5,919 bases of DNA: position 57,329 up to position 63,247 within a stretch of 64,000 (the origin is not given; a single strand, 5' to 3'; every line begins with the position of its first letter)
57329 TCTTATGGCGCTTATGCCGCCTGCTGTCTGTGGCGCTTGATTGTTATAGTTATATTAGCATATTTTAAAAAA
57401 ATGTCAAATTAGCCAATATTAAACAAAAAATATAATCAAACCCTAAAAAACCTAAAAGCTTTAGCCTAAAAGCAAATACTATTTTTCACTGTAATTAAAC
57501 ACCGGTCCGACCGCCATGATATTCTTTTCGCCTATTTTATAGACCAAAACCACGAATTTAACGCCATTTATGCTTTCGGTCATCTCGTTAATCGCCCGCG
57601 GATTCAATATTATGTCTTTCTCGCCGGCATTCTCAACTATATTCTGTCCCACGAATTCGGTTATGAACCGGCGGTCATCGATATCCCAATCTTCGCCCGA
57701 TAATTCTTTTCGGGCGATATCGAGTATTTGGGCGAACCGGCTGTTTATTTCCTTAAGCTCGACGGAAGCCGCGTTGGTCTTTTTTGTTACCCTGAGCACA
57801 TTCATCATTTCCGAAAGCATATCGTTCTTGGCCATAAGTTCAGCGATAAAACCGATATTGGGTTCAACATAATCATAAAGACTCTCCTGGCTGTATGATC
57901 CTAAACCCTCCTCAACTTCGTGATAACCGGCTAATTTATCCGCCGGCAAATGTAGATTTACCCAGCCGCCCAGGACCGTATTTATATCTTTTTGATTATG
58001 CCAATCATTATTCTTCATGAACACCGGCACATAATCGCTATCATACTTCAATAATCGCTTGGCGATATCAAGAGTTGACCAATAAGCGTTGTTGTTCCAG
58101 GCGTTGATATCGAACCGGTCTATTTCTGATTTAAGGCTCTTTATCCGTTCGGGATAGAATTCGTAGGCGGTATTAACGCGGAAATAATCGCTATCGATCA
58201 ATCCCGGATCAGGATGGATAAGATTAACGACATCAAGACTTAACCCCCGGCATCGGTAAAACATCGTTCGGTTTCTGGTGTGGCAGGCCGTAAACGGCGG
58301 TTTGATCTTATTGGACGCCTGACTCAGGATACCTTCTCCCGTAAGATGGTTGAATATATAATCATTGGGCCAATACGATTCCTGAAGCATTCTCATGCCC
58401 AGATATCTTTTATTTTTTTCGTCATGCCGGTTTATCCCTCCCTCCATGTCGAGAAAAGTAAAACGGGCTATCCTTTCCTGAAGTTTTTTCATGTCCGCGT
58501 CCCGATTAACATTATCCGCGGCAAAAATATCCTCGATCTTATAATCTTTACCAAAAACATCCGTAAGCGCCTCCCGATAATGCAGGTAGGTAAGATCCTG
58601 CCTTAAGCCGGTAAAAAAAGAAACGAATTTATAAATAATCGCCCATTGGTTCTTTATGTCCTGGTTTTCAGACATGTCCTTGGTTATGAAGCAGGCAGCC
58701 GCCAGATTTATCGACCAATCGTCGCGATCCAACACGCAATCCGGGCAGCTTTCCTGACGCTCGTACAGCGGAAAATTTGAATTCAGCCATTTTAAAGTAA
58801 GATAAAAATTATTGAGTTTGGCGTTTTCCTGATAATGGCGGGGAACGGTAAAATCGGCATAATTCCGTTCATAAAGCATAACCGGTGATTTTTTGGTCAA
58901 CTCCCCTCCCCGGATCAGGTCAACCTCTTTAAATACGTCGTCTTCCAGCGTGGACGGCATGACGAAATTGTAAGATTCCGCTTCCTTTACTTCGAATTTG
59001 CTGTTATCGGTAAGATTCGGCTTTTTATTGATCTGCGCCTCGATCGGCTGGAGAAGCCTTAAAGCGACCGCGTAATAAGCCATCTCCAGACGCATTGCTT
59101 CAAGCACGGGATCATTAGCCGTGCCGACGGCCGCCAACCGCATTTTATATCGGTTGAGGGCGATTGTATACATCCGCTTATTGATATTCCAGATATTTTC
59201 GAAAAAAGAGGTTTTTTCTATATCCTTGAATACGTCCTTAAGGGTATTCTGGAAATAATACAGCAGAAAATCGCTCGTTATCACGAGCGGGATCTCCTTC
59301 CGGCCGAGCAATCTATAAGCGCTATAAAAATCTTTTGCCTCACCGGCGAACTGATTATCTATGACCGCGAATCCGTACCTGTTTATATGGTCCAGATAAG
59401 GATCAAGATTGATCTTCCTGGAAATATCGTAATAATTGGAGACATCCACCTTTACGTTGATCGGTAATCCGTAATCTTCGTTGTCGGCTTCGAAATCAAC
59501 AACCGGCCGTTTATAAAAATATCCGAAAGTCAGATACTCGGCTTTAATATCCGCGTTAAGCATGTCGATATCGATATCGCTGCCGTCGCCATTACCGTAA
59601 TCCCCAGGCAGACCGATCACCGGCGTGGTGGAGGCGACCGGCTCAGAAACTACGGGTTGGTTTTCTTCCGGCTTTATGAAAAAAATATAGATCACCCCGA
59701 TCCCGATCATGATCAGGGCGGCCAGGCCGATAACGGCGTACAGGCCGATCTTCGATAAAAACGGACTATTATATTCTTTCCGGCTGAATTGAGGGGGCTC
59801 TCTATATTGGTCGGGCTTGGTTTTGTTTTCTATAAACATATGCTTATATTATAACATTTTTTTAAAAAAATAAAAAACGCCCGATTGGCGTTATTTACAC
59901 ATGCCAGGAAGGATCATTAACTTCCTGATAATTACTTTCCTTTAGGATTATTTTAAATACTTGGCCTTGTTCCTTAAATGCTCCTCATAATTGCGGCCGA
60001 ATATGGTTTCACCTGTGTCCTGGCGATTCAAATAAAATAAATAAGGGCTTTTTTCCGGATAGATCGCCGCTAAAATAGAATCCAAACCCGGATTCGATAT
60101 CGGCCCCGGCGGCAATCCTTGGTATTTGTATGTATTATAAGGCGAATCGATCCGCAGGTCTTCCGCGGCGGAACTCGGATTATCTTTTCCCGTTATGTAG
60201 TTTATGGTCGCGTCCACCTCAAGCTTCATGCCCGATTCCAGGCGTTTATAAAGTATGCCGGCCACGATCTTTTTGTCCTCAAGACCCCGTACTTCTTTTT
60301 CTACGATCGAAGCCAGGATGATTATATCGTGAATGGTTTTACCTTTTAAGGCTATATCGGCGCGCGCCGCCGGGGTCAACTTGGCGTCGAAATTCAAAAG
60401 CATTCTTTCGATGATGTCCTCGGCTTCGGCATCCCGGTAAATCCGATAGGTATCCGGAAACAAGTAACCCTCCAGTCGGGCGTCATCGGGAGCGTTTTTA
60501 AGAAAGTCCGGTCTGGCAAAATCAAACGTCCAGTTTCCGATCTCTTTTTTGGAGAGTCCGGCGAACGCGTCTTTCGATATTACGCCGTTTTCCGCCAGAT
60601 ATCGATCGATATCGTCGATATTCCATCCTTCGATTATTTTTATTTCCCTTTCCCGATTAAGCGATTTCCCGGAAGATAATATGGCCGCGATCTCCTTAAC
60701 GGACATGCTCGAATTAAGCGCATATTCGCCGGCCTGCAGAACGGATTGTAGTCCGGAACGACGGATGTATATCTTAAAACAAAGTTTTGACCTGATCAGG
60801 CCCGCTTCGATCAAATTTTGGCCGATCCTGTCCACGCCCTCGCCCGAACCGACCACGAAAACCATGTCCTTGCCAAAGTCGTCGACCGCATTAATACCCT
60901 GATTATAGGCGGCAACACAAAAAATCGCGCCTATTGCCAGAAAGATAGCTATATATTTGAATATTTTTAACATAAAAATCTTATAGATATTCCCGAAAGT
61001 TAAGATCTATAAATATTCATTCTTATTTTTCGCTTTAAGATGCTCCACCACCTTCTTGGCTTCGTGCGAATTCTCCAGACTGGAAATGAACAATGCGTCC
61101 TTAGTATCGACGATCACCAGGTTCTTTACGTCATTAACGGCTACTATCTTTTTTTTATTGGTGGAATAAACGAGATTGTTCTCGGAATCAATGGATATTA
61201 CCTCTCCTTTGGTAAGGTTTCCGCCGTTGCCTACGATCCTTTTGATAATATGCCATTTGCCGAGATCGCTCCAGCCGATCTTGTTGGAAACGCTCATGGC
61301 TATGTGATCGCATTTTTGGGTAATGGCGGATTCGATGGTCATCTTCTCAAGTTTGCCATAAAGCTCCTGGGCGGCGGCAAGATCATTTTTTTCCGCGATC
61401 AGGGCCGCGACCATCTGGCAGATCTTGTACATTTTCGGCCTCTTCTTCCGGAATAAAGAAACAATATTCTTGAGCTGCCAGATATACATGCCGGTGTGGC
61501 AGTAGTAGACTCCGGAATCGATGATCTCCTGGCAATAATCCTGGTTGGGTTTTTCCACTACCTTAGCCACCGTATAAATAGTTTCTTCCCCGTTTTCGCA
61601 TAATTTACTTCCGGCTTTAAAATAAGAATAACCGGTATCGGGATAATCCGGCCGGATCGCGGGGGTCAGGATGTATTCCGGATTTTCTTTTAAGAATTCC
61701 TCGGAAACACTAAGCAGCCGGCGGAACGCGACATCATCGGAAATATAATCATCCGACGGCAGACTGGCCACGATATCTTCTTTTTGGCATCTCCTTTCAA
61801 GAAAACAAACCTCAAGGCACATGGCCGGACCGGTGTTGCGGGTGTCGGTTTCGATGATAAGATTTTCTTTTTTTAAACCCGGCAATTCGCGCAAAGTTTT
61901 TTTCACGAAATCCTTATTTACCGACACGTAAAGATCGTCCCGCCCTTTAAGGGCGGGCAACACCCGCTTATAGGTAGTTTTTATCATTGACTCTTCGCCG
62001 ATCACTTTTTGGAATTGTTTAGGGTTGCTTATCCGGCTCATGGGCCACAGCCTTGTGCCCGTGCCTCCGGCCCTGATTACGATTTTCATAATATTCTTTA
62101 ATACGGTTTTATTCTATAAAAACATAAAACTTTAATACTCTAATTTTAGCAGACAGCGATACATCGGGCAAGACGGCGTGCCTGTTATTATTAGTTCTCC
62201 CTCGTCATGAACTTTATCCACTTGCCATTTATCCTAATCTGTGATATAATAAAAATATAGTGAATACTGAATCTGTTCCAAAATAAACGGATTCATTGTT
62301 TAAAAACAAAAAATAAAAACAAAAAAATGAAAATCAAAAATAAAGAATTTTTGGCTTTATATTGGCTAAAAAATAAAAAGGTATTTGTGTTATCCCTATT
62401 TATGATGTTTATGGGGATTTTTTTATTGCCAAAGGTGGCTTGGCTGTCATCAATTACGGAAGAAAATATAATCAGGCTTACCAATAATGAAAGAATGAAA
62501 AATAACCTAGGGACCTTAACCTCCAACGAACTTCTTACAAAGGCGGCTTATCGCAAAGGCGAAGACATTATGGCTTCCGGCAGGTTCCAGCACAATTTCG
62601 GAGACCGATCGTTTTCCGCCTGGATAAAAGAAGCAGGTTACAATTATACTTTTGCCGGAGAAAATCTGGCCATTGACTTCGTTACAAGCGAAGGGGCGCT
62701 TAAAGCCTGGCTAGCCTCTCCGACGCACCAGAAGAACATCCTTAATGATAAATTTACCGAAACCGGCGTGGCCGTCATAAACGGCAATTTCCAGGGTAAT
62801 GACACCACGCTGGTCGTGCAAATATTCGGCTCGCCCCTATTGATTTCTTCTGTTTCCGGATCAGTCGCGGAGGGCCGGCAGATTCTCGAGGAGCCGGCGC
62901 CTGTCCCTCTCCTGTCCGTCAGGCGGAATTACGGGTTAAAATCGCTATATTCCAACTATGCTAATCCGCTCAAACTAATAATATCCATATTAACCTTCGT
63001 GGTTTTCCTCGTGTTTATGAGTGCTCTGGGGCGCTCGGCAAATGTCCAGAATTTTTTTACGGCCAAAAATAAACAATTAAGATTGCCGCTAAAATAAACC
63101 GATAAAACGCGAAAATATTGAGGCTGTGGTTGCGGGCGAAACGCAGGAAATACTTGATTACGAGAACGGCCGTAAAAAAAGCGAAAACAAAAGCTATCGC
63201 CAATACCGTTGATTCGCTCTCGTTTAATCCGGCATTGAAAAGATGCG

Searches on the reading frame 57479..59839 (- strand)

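Call 13: search_protein_families(library=pfam, proteins=[window:57479-59839:-], max_evalue=0.001)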
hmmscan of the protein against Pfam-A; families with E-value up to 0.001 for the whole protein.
window:57479-59839:- (786 aa): 1 family
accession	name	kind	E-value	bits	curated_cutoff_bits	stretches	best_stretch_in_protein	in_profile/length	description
PF11369.13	DUF3160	-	1.6e-60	205.8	25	1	151-736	7-532/632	Protein of unknown function (DUF3160)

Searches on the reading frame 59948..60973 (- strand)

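Call 13: search_protein_families(library=pfam, proteins=[window:59948-60973:-], max_evalue=0.001)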
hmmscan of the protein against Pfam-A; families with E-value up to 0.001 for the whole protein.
window:59948-60973:- (341 aa): 1 family
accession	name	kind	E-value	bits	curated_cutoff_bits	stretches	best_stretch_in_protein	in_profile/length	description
PF02618.21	YceG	-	2.4e-82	277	32.4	1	40-338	2-275/275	YceG-like family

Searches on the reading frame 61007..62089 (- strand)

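Call 13: search_protein_families(library=pfam, proteins=[window:61007-62089:-], max_evalue=0.001)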
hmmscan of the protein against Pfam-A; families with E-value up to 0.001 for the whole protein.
window:61007-62089:- (360 aa): 2 families
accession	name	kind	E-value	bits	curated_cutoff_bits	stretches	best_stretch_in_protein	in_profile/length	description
PF00483.29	NTP_transferase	-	5.5e-26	92.1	21.2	1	4-280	3-233/245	Nucleotidyl transferase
PF22640.1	ManC_GMP_beta-helix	-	4.9e-11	42.8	27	1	295-351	1-55/55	MannoseP isomerase/GMP-like beta-helix domain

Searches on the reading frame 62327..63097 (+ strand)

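Call 13: search_protein_families(library=pfam, proteins=[window:62327-63097:+], max_evalue=0.001)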
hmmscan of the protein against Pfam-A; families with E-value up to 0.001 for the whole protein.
window:62327-63097:+ (256 aa): 1 family
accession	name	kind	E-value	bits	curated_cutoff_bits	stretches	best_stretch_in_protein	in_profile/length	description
PF00188.32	CAP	-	2.7e-10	41.6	21.1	1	50-166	2-116/117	Cysteine-rich secretory protein family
